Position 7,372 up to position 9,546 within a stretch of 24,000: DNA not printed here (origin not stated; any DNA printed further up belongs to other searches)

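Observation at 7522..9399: Orphan 625-aa protein: unknown N-terminal domain fused to an MCM/BrxL/McrB-style AAA+ core, with no partner genes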

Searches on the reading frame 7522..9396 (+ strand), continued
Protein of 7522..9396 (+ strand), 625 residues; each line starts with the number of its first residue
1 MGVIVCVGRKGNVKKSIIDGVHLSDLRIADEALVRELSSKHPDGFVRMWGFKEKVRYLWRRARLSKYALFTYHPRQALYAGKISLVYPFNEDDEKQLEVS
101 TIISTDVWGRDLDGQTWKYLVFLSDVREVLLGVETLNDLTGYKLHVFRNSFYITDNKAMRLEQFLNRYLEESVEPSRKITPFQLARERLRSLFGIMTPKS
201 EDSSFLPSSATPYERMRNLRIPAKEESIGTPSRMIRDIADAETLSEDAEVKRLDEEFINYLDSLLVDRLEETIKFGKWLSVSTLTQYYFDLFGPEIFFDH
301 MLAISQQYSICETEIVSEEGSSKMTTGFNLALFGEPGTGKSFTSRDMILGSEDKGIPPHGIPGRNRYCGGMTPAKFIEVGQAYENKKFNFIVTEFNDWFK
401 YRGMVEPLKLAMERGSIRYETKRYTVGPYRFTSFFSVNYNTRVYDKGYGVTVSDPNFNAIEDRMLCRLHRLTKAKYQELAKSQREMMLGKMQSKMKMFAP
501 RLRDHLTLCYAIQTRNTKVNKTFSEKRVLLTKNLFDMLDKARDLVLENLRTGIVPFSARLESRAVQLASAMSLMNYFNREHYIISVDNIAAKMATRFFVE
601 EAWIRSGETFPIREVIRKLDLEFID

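Call 46: search_protein_families(library=pfam, proteins=[L001:3834-7031:-, L036:3829-7116:+, L017:1940-4768:+, L003:2452-2679:+, L002:2594-4261:+, L002:4456-4911:+, L059:5979-7061:+, L053:5406-7337:-, L007:6862-7440:+, L036:7106-7819:+], max_evalue=0.01)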
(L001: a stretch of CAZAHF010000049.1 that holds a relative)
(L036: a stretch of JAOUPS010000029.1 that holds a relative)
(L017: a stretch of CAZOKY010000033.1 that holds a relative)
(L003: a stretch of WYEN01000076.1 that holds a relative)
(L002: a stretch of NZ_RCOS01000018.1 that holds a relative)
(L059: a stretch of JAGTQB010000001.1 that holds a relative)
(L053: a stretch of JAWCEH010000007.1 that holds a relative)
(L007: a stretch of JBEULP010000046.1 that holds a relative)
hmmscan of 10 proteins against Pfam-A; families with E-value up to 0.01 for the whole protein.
L001:3834-7031:- (1065 aa): 5 families
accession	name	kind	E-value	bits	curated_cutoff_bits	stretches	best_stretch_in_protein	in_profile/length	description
PF02384.22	N6_Mtase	-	4.2e-14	53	20.4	1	330-441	3-99/311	N-6 DNA Methylase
PF07669.17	Eco57I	-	3.7e-13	50.3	25.3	1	422-685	3-165/171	Eco57I restriction-modification methylase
PF20473.4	MmeI_Mtase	-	2.4e-06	27.4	27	1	381-442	22-85/259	MmeI, DNA-methyltransferase domain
PF01170.24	UPF0020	-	4e-06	27.1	22.3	1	381-438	31-95/197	RMKL-like, methyltransferase domain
PF13847.12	Methyltransf_31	-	0.0055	16.8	27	0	378-438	3-47/145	Methyltransferase domain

L036:3829-7116:+ (1095 aa): 5 families
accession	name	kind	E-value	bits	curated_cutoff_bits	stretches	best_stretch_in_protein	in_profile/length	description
PF07669.17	Eco57I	-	1.7e-19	71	25.3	1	386-565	1-171/171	Eco57I restriction-modification methylase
PF02384.22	N6_Mtase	-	5.3e-18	65.8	20.4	1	311-661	4-305/311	N-6 DNA Methylase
PF22837.1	M_Eco57I_C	-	1.1e-05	25.4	27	1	744-932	96-269/283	Type II methyltransferase M.Eco57I, C-terminal domain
PF20473.4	MmeI_Mtase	-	0.00015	21.5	27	1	351-416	20-93/259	MmeI, DNA-methyltransferase domain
PF12950.13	TaqI_C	-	0.0024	18.5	26.5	0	756-847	4-93/118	TaqI-like C-terminal specificity domain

L017:1940-4768:+ (942 aa): 5 families
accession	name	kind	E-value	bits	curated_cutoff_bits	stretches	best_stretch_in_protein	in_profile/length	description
PF01555.25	N6_N4_Mtase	-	1.1e-21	78.3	26.7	2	77-139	156-213/221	DNA methylase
PF01170.24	UPF0020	-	1.6e-06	28.4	22.3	0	438-464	108-134/197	RMKL-like, methyltransferase domain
PF03602.21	Cons_hypoth95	-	0.00058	20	24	0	95-166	31-102/182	Conserved hypothetical protein 95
PF10354.15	BMT5-like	-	0.0015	19.3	24.7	1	498-556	93-152/168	rRNA (uridine-N3-)-methyltransferase BTM5-like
PF02086.21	MethyltransfD12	-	0.0054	16.9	22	0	97-164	9-73/253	D12 class N6 adenine-specific DNA methyltransferase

L003:2452-2679:+ (75 aa): 10 families
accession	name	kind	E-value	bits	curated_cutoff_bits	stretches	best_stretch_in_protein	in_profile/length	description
PF13453.11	Zn_ribbon_TFIIB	-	0.00024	20.9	22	1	6-41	1-29/41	Transcription factor zinc-finger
PF10571.15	UPF0547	-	0.00088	19.8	29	0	4-13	14-23/26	Uncharacterised protein family UPF0547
PF22415.1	PSV_ORF131-like_dom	-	0.0017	18.7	27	0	2-20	20-38/80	PSV_Hypothetical protein ORF131-like domain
PF00684.25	DnaJ_CXXCXGXG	-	0.0026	18.4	32.7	1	4-40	15-50/65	DnaJ central domain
PF14353.12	CpXC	-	0.0026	18.2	25.4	0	28-69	34-75/121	CpXC protein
PF24460.1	DUF7575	-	0.0038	17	28.5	0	32-39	4-11/28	Domain of unknown function (DUF7575)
PF13248.11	Zn_ribbon_3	-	0.0057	16.5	27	0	6-12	18-24/26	zinc-ribbon domain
PF13894.12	zf-C2H2_4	-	0.0058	17.7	27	0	33-47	2-16/24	C2H2-type zinc finger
PF13717.11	Zn_ribbon_4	-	0.0084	16.5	30.3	0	31-42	25-36/36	zinc-ribbon domain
PF23451.1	Zn_ribbon_PaaD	-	0.0092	16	27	0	4-11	14-21/53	PaaD zinc beta ribbon domain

L002:2594-4261:+ (555 aa): 0 families

L002:4456-4911:+ (151 aa): 2 families
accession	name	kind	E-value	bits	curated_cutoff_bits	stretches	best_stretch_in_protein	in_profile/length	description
PF01878.24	EVE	-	1.4e-15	58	23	1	6-140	1-143/145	EVE domain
PF10539.14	Dev_Cell_Death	-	2.6e-06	27.7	27.8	1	9-93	4-83/126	Development and cell death domain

L059:5979-7061:+ (360 aa): 1 family
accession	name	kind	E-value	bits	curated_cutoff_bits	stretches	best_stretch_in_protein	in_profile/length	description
PF00850.24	Hist_deacetyl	-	5.6e-79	266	27.9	1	23-312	1-296/298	Histone deacetylase domain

L053:5406-7337:- (643 aa): 2 families
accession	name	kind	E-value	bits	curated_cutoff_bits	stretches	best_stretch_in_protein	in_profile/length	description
PF01314.23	AFOR_C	-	2.8e-149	497.9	27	1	260-641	2-385/385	Aldehyde ferredoxin oxidoreductase, domains 2 & 3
PF02730.20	AFOR_N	-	2.5e-76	256.3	29.8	1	35-245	1-198/199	Aldehyde ferredoxin oxidoreductase, N-terminal domain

L007:6862-7440:+ (192 aa): 1 family
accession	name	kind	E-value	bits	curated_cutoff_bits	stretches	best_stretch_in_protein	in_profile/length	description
PF01944.22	SpoIIM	-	2.1e-22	80.3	26.9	1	12-182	2-163/163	Stage II sporulation protein M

L036:7106-7819:+ (237 aa): 1 family
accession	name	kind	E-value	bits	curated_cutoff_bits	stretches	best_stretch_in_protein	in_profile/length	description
PF13619.11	KTSC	-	0.0095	16.1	25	0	165-189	8-32/58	KTSC domain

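Call 47: search_protein_families(library=padloc, proteins=[L001:3834-7031:-, L036:3829-7116:+, L017:1940-4768:+, L003:2452-2679:+, L080:5952-7595:+, L002:2594-4261:+, P0004, P0083, L056:6805-7197:+], max_evalue=0.01)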
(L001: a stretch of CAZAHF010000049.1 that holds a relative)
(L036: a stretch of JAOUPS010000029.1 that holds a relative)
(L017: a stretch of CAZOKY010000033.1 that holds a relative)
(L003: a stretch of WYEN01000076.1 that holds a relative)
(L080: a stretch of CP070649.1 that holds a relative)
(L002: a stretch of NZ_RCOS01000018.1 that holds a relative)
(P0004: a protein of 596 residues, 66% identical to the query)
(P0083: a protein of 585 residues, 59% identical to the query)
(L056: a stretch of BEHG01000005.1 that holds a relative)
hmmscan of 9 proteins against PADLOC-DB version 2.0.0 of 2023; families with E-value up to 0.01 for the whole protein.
L001:3834-7031:- (1065 aa): 54 families (the best 25 are shown)
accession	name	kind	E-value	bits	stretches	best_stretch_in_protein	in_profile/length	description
PDLC03630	REase_MTase_IIG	-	5.4e-95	317.2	2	279-744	295-769/1100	Type IIG restriction enzyme-methyltransferase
PDLC03580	REase_II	-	5.3e-51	171.5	2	279-717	303-760/1112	Type II restriction enzyme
PDLC03625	REase_MTase_IIG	-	1.4e-35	120.4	2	329-674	385-713/1109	Type IIG restriction enzyme-methyltransferase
PDLC03348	MTase_II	-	1.9e-19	67.7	1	318-441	188-311/727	Type II methyltransferase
PDLC04134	mad2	-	2e-17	61.2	2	316-439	237-333/492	mads_2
PDLC03338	MTase_II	-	2.4e-15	54.3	1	333-469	113-244/604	Type II methyltransferase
PDLC03604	REase_MTase_IIG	-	5.3e-15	52.5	3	345-413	353-423/1011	Type IIG restriction enzyme-methyltransferase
PDLC02529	PglX|PglXI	-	5.7e-15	52.1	1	327-442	178-293/1189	PglX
PDLC03335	MTase_II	-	3.5e-14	50.4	2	279-464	14-183/607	Type II methyltransferase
PDLC02521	PglX|PglXI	-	1.5e-13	47.7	2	352-627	281-520/1174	PglX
PDLC03600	REase_MTase_IIG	-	5.3e-13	45.8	2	380-602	302-514/1205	Type IIG restriction enzyme-methyltransferase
PDLC03021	MTase_I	-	1.3e-12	45.3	1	327-440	140-246/491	Type I methyltransferase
PDLC03235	MTase_II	-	6.5e-11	39.7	1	325-453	78-202/648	Type II methyltransferase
PDLC03267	MTase_II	-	7.3e-11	39.7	2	533-689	54-202/539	Type II methyltransferase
PDLC03624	REase_MTase_IIG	-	2e-10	37.2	2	580-664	530-607/1271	Type IIG restriction enzyme-methyltransferase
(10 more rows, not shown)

L036:3829-7116:+ (1095 aa): 59 families (the best 25 are shown)
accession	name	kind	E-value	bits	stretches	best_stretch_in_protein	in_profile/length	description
PDLC03606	REase_MTase_IIG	-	1.9e-54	183.2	1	186-939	199-924/935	Type IIG restriction enzyme-methyltransferase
PDLC03267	MTase_II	-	1e-45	154.7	2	658-946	254-538/539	Type II methyltransferase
PDLC03366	MTase_II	-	2.7e-39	133.4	3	681-889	291-502/568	Type II methyltransferase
PDLC04134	mad2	-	1.6e-22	78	1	292-598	233-461/492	mads_2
PDLC03612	REase_MTase_IIG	-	3.1e-18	63.4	1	462-588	808-923/1247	Type IIG restriction enzyme-methyltransferase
PDLC03335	MTase_II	-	7.4e-17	59.2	1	309-587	59-312/607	Type II methyltransferase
PDLC03318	MTase_II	-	3.9e-16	56.6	2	299-367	313-381/723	Type II methyltransferase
PDLC03248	MTase_II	-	4.8e-16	56.6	2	323-365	3-45/521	Type II methyltransferase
PDLC03331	MTase_II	-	6.6e-16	56.1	1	684-800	291-410/541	Type II methyltransferase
PDLC03222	MTase_II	-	6.7e-15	52.7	2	456-608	217-367/602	Type II methyltransferase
PDLC03313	MTase_II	-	1.2e-14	51.7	1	461-583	145-257/563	Type II methyltransferase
PDLC03630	REase_MTase_IIG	-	3.1e-14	49.8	2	275-368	312-423/1100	Type IIG restriction enzyme-methyltransferase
PDLC03021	MTase_I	-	7.3e-14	49.5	1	292-406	124-246/491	Type I methyltransferase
PDLC03226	MTase_II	-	9.2e-14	48.9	1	431-752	99-394/579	Type II methyltransferase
PDLC03301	MTase_II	-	4.2e-12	43.4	2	462-569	168-267/604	Type II methyltransferase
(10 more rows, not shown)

L017:1940-4768:+ (942 aa): 60 families (the best 25 are shown)
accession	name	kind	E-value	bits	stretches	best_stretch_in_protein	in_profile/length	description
PDLC02541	PglX|PglXI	-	1.5e-59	200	2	130-674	189-718/919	PglXI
PDLC03312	MTase_II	-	1.2e-39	133.9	1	80-560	787-1236/1344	Type II methyltransferase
PDLC03346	MTase_II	-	1.8e-32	110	2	260-556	440-706/1068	Type II methyltransferase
PDLC03367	MTase_II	-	1.1e-30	104.6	2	76-218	10-146/633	Type II methyltransferase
PDLC03319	MTase_II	-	8.4e-29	98.7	2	317-600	168-431/503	Type II methyltransferase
PDLC03353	MTase_II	-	1.5e-19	68.5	2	84-139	185-240/260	Type II methyltransferase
PDLC03380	MTase_II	-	5.9e-19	66.5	2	83-169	32-118/393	Type II methyltransferase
PDLC03325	MTase_II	-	1.1e-14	52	2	101-187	85-172/426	Type II methyltransferase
PDLC03371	MTase_II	-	5.2e-14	50.4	1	86-148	189-251/260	Type II methyltransferase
PDLC03233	MTase_II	-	8.3e-14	49.1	1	272-481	315-522/731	Type II methyltransferase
PDLC03299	MTase_II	-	1.4e-13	49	1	88-173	196-281/296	Type II methyltransferase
PDLC03239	MTase_II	-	1.9e-12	44.6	1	84-215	67-200/442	Type II methyltransferase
PDLC03350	MTase_II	-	8.9e-12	43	1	90-152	236-298/312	Type II methyltransferase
PDLC03322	MTase_II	-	3.2e-11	40.7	1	82-173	36-130/446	Type II methyltransferase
PDLC03339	MTase_II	-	4.3e-11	40.2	1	88-163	210-284/399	Type II methyltransferase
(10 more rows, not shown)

L003:2452-2679:+ (75 aa): 0 families

L080:5952-7595:+ (547 aa): 1 family
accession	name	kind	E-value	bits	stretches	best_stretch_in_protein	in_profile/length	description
PDLC00648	ZorA3|ZorA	-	0.003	14.3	1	192-406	295-512/692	MotA/ExbB/TolQ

L002:2594-4261:+ (555 aa): 0 families

P0004 (596 aa): 0 families

P0083 (585 aa): 0 families

L056:6805-7197:+ (130 aa): 0 families

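Call 50: find_encoding_contigs(protein=P0013, flank=8000, max_places=2)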
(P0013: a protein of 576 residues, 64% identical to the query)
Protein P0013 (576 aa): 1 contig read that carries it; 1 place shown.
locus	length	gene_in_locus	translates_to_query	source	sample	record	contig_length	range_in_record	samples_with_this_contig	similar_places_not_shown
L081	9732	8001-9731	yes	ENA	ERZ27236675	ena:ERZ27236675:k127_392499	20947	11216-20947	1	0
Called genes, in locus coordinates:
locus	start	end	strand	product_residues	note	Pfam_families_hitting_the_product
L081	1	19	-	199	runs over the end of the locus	-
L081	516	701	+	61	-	-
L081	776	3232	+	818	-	PF01496:V_ATPase_I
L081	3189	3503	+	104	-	-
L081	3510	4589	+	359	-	PF01992:vATP-synt_AC39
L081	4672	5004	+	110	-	PF00137:ATP-synt_C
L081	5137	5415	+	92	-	-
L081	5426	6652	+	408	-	PF01969:Ni_insertion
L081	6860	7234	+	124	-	PF01248:Ribosomal_L7Ae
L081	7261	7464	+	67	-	PF01200:Ribosomal_S28e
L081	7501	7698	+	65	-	PF01246:Ribosomal_L24e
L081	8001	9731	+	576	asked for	?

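Call 51: find_encoding_contigs(protein=P0011, flank=8000, max_places=2)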
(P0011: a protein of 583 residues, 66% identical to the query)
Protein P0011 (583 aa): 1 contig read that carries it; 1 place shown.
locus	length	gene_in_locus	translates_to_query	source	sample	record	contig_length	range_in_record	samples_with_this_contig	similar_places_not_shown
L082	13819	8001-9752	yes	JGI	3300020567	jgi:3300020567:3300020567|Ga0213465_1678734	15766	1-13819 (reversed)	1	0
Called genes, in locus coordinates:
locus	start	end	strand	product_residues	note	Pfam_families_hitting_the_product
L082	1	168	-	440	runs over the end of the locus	PF13481:AAA_25, PF03796:DnaB_C (faint), PF06745:ATPase, PF20720:nSTAND3 (weak)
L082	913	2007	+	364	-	PF09376:NurA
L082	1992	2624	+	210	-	-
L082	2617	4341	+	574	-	PF01935:DUF87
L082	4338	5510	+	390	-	PF00149:Metallophos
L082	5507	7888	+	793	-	PF02463:SMC_N (faint), PF13476:AAA_23 (faint), PF13558:SbcC_Walker_B (weak)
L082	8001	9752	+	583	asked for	-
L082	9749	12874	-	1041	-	PF02384:N6_Mtase (weak), PF20473:MmeI_Mtase (faint), PF07669:Eco57I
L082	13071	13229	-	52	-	-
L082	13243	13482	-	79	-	PF13601:HTH_34 (weak)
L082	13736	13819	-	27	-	?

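Call 52: find_encoding_contigs(protein=P0009, flank=8000, max_places=2)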
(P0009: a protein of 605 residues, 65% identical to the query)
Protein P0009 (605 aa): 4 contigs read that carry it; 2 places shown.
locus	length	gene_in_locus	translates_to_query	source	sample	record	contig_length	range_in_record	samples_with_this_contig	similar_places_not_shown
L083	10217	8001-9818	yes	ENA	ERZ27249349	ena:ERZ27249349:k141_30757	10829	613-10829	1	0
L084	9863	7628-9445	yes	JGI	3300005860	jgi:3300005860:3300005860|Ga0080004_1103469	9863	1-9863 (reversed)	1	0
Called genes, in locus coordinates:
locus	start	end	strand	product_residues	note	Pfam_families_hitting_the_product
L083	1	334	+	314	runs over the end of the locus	?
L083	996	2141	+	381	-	PF01637:ATPase_2 (weak), PF00265:TK (faint), PF13401:AAA_22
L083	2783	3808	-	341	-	PF13091:PLDc_2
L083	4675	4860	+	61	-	-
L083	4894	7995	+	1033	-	PF02384:N6_Mtase, PF20473:MmeI_Mtase (weak), PF07669:Eco57I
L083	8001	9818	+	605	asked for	-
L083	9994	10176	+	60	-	-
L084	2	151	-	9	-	?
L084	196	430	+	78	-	-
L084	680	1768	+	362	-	PF01637:ATPase_2 (faint), PF13401:AAA_22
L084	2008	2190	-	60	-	-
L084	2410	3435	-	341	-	PF13091:PLDc_2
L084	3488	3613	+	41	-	-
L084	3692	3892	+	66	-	-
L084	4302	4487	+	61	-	-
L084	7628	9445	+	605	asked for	-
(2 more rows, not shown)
